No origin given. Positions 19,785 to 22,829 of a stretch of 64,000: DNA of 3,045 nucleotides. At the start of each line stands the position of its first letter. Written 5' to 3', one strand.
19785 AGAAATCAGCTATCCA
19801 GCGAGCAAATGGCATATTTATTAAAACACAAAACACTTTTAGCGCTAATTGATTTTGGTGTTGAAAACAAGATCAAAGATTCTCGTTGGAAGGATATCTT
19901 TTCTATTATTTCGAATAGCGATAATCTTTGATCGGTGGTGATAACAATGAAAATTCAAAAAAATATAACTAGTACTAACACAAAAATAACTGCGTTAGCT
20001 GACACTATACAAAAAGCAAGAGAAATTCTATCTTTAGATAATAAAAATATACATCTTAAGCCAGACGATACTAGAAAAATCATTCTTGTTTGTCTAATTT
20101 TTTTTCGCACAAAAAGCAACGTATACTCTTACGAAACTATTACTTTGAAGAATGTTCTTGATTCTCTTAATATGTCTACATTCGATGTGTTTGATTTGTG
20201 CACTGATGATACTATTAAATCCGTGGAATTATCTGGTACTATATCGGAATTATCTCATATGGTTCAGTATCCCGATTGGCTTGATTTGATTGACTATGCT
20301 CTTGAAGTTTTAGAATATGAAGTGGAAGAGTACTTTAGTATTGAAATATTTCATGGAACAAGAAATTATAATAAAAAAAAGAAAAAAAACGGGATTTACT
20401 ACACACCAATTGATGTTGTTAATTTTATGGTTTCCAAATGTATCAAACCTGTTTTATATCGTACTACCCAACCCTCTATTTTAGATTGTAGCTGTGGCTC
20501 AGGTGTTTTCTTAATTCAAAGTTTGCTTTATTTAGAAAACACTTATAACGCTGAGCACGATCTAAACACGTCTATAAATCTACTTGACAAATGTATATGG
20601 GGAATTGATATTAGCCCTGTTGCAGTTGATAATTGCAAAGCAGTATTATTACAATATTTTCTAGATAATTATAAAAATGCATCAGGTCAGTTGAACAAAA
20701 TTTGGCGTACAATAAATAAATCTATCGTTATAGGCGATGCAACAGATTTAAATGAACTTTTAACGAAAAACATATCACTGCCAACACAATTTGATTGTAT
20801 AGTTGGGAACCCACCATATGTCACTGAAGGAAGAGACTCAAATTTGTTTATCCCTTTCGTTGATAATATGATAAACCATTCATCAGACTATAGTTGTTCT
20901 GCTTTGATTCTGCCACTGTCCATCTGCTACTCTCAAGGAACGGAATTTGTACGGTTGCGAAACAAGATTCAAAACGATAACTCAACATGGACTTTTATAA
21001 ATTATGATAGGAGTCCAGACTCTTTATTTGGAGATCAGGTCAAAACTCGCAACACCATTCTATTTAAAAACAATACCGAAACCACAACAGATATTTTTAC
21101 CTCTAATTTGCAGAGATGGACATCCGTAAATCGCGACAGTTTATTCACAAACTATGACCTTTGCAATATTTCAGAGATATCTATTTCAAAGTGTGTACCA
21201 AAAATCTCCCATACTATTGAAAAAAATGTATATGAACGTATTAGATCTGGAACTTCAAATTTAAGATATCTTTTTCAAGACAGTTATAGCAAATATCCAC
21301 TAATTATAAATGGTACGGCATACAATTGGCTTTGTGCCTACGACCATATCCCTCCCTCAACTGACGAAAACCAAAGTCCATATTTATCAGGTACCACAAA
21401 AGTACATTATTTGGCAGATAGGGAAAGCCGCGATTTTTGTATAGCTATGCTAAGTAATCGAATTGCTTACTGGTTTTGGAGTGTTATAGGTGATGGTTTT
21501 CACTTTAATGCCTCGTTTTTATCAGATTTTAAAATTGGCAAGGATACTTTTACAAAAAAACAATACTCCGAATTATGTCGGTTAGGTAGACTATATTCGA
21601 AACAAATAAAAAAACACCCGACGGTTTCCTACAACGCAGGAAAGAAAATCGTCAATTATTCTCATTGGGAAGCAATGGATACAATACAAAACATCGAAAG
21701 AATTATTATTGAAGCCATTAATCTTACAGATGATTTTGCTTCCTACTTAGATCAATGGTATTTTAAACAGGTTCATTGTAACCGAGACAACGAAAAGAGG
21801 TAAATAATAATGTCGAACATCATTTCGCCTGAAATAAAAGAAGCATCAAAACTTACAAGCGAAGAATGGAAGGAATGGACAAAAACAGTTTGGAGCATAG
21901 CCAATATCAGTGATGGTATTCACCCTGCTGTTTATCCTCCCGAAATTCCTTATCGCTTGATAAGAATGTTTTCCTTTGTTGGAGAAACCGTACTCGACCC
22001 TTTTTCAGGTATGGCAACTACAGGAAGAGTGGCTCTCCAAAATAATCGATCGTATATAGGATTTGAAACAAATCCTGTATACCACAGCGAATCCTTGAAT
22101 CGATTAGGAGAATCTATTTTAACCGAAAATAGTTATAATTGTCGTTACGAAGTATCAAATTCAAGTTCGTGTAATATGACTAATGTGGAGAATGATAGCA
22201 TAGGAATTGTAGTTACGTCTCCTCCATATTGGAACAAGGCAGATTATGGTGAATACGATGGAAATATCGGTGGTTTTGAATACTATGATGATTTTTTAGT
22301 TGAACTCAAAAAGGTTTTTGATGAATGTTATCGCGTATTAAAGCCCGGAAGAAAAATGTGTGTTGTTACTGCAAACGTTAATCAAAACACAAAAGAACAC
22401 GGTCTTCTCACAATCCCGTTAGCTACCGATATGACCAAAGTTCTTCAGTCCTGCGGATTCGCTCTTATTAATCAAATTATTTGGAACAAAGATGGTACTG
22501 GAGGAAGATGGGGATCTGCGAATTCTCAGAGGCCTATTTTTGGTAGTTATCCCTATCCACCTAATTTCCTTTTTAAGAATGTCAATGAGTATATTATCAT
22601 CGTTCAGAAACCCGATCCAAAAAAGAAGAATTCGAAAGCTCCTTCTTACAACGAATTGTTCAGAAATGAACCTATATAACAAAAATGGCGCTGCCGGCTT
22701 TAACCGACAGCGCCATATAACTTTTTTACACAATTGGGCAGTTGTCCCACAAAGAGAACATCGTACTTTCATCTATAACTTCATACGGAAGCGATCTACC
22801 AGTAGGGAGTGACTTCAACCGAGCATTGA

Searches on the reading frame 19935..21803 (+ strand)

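Call 73: search_protein_families(library=pfam, proteins=[window:19935-21803:+], max_evalue=0.00001)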
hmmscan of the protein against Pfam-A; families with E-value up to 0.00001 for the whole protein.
window:19935-21803:+ (622 aa): 2 families
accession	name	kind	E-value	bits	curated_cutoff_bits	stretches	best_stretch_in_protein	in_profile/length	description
PF02384.22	N6_Mtase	-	3.9e-13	49.8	20.4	1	144-398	16-252/311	N-6 DNA Methylase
PF07669.17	Eco57I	-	7.7e-13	49.3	25.3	1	219-358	1-166/171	Eco57I restriction-modification methylase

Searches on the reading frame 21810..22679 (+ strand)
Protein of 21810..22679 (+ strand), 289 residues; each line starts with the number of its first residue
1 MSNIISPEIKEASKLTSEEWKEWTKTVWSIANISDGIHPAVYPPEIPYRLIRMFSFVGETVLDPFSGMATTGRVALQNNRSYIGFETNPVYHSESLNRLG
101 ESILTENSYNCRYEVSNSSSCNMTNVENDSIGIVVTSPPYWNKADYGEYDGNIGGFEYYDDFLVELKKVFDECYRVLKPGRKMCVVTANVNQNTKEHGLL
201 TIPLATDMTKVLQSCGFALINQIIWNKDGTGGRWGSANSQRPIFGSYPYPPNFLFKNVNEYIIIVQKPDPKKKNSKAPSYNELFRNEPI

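Call 73: search_protein_families(library=pfam, proteins=[window:21810-22679:+], max_evalue=0.00001)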
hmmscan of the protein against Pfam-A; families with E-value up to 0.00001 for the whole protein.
window:21810-22679:+ (289 aa): 1 family
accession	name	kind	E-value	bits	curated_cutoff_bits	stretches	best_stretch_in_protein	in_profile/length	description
PF01555.25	N6_N4_Mtase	-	6.1e-39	134.7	26.7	2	13-94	126-218/221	DNA methylase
